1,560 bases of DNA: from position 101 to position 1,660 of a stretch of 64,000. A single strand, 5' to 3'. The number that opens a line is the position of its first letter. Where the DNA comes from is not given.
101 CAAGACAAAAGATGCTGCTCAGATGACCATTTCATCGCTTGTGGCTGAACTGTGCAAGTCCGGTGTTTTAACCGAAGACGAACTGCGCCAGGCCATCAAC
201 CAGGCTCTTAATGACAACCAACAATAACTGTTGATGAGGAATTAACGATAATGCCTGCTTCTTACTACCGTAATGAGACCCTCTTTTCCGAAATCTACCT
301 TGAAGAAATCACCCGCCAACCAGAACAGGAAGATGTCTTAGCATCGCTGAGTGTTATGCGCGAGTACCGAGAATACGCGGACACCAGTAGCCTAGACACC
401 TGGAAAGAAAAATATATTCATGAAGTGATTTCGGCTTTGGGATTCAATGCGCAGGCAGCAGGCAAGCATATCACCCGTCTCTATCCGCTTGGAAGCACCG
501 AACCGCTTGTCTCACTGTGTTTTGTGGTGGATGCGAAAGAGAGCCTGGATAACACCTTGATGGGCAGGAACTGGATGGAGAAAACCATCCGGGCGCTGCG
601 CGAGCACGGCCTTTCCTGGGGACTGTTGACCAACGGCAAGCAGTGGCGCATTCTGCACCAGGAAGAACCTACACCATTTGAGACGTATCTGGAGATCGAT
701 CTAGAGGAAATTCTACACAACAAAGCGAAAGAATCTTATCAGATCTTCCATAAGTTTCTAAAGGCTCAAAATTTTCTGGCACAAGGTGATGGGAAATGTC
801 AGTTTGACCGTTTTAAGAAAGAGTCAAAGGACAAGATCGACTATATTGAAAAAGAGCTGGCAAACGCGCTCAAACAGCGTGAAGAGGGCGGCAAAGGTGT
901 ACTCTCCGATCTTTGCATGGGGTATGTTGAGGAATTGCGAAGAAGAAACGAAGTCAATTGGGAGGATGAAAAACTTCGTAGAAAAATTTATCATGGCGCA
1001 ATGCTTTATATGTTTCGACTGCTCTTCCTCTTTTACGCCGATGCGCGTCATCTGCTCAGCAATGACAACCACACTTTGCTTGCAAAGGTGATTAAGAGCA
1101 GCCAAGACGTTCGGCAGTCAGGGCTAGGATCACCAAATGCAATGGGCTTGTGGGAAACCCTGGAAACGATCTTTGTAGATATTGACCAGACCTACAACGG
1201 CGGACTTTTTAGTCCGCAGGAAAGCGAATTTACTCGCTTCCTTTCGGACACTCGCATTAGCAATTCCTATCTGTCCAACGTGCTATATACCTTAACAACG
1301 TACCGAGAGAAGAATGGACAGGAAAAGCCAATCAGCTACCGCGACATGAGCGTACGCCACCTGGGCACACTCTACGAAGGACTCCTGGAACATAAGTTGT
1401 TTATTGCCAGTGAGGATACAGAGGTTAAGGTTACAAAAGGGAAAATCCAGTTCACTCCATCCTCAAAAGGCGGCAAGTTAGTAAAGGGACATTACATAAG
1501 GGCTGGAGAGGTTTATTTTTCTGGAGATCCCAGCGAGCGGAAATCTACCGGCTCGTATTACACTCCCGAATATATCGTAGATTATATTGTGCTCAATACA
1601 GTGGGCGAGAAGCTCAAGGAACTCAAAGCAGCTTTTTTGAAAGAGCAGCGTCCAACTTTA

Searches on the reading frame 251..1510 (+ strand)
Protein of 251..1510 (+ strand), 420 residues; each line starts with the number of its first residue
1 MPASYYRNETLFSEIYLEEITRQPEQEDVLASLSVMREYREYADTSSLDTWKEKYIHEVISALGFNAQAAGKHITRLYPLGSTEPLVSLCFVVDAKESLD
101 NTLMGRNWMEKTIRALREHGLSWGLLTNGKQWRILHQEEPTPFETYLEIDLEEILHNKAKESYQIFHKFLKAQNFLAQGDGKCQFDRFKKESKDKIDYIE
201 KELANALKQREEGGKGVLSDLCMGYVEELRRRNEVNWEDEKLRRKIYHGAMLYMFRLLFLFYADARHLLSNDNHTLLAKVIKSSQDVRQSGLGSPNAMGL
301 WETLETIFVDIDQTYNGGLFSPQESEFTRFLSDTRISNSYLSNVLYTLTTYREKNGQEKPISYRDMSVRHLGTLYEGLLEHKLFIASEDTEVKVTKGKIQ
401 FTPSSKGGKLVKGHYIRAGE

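Call 74: find_homologous_proteins(query=window:251-1510:+, max_evalue=0.00001)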
Query window:251-1510:+ (420 aa): 305 proteins with E <= 0.00001 among 5481 candidates; the best 120 are listed.
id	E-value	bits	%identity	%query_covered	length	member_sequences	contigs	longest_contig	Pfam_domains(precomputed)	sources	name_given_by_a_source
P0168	9.5e-229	777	81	100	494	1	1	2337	-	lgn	-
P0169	6.2e-207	706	75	100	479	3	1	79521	-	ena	-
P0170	5.8e-199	679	73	100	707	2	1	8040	PF02384.23,PF07669.18,PF20473.5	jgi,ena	-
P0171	2.7e-198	677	73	99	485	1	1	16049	-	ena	-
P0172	7.6e-195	666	70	100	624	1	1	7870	PF02384.23,PF07669.18,PF20473.5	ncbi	ncbi:MAG: DNA methyltransferase, partial [Leptolinea sp.]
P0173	3.2e-187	641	70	98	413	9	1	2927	-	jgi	-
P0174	3.0e-185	634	67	100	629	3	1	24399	PF02384.23,PF07669.18,PF20473.5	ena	-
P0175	3.0e-185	634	67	100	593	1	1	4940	PF20473.5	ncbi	ncbi:DNA methyltransferase, partial [Chloroflexota bacterium]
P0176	8.2e-179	613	64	100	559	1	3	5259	-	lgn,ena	-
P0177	1.8e-178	612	64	99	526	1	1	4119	-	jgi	-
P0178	4.9e-178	610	67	97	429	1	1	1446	PF01844.30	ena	-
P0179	1.5e-176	605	63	100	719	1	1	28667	PF07669.18,PF20473.5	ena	-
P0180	1.9e-170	585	69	90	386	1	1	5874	-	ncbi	ncbi:MAG: hypothetical protein ACOYXO_00225, partial [Chloroflexota bacterium]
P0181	1.0e-163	563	60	100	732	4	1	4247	PF07669.18,PF20473.5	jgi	-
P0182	1.1e-162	560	59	100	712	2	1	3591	PF07669.18,PF20473.5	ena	-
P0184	8.4e-150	517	56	99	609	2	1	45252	PF07669.18,PF20473.5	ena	-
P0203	3.7e-84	301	43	82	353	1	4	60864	-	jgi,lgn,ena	-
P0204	3.0e-81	292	69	47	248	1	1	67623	-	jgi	jgi:hypothetical protein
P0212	4.3e-46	176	32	97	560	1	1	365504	-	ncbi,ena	-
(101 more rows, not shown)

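Call 78: find_encoding_contigs(protein=P0212, flank=10000, max_places=1)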
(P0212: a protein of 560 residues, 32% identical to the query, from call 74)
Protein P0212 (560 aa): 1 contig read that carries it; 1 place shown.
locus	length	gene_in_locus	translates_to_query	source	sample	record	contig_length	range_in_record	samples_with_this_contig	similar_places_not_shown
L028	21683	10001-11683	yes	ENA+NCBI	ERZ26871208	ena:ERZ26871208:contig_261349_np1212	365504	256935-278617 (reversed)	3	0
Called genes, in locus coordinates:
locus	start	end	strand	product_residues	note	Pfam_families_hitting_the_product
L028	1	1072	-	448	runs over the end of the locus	PF07586:HXXSHH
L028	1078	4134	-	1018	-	PF07626:PSD3, PF07637:PSD5, PF07631:PSD4, PF07627:PSCyt3, PF07624:PSD2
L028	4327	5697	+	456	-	PF04734:Ceramidase_alk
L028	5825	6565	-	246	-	PF12686:DUF3800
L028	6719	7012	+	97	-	PF04734:Ceramidase_alk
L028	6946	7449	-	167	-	-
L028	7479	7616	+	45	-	-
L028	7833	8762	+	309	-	-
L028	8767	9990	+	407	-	-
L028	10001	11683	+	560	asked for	-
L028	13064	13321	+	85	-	-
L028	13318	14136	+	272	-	PF13182:DUF4007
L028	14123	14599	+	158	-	-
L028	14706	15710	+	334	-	-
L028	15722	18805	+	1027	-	-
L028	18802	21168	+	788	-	PF08665:PglZ (weak)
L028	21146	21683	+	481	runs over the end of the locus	PF20442:BrxL_N, PF13337:BrxL_ATPase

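Call 79: find_encoding_contigs(protein=P0203, flank=10000, max_places=1)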
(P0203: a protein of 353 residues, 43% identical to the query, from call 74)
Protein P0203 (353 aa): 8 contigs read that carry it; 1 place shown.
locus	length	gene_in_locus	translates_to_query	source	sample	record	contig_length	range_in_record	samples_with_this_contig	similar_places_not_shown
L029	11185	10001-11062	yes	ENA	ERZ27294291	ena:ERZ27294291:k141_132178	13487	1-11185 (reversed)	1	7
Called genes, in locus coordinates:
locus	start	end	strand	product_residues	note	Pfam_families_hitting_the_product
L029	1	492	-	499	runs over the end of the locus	PF22860:DUF7017, PF22708:S1CSD-TOTE-1, PF22707:S1CSD-TOTE-2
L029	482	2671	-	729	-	PF05970:PIF1, PF13245:AAA_19, PF13604:AAA_30, PF01443:Viral_helicase1 (faint), PF09848:SLFN-g3_helicase (weak), PF13538:UvrD_C_2 (weak), PF22721:TBP-TOTE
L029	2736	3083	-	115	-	PF11325:DUF3127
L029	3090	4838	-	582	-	PF22563:iREC, PF00072:Response_reg (weak)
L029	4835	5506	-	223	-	-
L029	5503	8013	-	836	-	PF00078:RVT_1, PF22561:HisKin-conflict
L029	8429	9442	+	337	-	PF13280:WYL, PF25583:WCX (weak)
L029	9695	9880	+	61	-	-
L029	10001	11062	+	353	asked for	-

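Call 80: find_encoding_contigs(protein=P0184, flank=10000, max_places=1)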
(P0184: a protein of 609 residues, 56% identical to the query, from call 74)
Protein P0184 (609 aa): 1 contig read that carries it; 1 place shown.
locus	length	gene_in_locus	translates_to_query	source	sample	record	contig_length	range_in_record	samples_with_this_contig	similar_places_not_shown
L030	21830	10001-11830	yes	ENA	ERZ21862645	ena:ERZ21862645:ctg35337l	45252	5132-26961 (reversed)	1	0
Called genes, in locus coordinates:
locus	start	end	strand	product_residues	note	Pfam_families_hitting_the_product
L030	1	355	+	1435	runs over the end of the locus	PF05689:InvE_AD (faint), PF07603:Lcl_C, PF13620:CarboxypepD_reg, PF00561:Abhydrolase_1 (weak), PF02450:LCAT, PF18884:TSP3_bac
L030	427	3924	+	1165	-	PF09430:EMC7_beta-sandw (faint), PF13715:CarbopepD_reg_2 (faint), PF17210:SdrD_B (faint), PF22904:NOMO1-like_2nd (faint), PF13620:CarboxypepD_reg (weak)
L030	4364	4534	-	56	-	-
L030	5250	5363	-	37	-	-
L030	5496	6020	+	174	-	-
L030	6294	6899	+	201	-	PF00589:Phage_integrase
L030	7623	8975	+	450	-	-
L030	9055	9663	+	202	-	-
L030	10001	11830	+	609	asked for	PF20473:MmeI_Mtase (weak), PF07669:Eco57I (weak)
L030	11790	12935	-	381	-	PF07592:DDE_Tnp_ISAZ013, PF13358:DDE_3 (weak)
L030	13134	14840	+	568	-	PF07669:Eco57I, PF12950:TaqI_C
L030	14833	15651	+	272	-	PF13182:DUF4007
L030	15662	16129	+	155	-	-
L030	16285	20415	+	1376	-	-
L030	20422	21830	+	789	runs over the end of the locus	PF08665:PglZ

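Call 98: find_encoding_contigs(protein=P0169, flank=10000, max_places=1)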
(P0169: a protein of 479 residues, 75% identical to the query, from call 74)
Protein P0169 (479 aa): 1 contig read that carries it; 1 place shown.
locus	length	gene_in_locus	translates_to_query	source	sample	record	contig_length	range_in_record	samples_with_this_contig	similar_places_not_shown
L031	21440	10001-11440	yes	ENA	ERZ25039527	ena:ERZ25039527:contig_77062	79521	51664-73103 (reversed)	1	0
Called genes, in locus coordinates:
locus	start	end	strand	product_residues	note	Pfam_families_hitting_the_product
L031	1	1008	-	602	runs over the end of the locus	PF07730:HisKA_3, PF02518:HATPase_c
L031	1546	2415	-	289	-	PF00348:polyprenyl_synt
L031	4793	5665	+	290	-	PF13182:DUF4007 (weak)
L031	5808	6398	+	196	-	-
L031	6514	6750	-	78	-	-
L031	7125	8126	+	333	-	-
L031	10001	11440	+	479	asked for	-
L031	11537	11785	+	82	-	-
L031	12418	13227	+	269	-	-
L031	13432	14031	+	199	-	-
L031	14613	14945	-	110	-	-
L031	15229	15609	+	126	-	-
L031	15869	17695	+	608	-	PF20442:BrxL_N (weak), PF13337:BrxL_ATPase, PF16565:MIT_C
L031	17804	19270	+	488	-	PF14088:DUF4268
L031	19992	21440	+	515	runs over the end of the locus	-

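Call 99: find_encoding_contigs(protein=P0179, flank=10000, max_places=1)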
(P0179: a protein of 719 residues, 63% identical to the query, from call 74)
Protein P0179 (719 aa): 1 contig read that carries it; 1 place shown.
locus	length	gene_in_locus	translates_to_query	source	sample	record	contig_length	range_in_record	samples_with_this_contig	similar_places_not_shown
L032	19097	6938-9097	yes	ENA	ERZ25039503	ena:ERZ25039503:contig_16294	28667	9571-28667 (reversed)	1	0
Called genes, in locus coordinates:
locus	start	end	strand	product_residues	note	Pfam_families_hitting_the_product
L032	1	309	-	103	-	?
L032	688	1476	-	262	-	PF13481:AAA_25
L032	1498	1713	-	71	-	PF13481:AAA_25 (weak)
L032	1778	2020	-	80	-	PF13155:Toprim_2 (weak)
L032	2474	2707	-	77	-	PF08273:Zn_Ribbon_Prim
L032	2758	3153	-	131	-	-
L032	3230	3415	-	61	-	-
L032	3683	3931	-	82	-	-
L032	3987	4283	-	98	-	-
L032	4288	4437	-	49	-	-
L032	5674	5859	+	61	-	-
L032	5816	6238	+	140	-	PF14088:DUF4268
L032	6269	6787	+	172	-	-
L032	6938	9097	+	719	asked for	PF20473:MmeI_Mtase (weak), PF07669:Eco57I (weak)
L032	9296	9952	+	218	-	PF12950:TaqI_C (faint)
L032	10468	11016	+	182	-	-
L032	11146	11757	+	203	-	-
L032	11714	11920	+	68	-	-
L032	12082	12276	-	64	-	-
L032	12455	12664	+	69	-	-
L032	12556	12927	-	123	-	-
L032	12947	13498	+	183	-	-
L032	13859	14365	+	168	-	PF13182:DUF4007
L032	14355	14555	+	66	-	-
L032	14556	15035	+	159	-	-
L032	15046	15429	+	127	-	-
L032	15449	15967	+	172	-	-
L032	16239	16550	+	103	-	-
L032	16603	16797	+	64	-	-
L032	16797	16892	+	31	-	-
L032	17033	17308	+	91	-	-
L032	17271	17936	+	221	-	-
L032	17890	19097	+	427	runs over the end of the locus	-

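Call 100: find_encoding_contigs(protein=P0204, flank=10000, max_places=1)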
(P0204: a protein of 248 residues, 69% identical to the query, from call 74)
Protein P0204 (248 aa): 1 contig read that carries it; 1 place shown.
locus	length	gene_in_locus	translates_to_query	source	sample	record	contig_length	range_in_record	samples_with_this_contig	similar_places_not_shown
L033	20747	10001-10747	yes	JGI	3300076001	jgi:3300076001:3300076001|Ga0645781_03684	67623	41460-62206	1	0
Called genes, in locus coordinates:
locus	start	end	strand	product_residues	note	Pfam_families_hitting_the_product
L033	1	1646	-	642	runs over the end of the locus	-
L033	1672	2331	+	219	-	-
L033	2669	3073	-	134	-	-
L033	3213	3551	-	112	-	-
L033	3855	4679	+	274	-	PF13182:DUF4007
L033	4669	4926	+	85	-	-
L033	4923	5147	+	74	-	-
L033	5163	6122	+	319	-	-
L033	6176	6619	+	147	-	-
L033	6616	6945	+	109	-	-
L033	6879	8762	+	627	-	-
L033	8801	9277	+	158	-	PF13290:CHB_HEX_C_1, PF13287:Fn3_assoc (weak)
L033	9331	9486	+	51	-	-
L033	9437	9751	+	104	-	-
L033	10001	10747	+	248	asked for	-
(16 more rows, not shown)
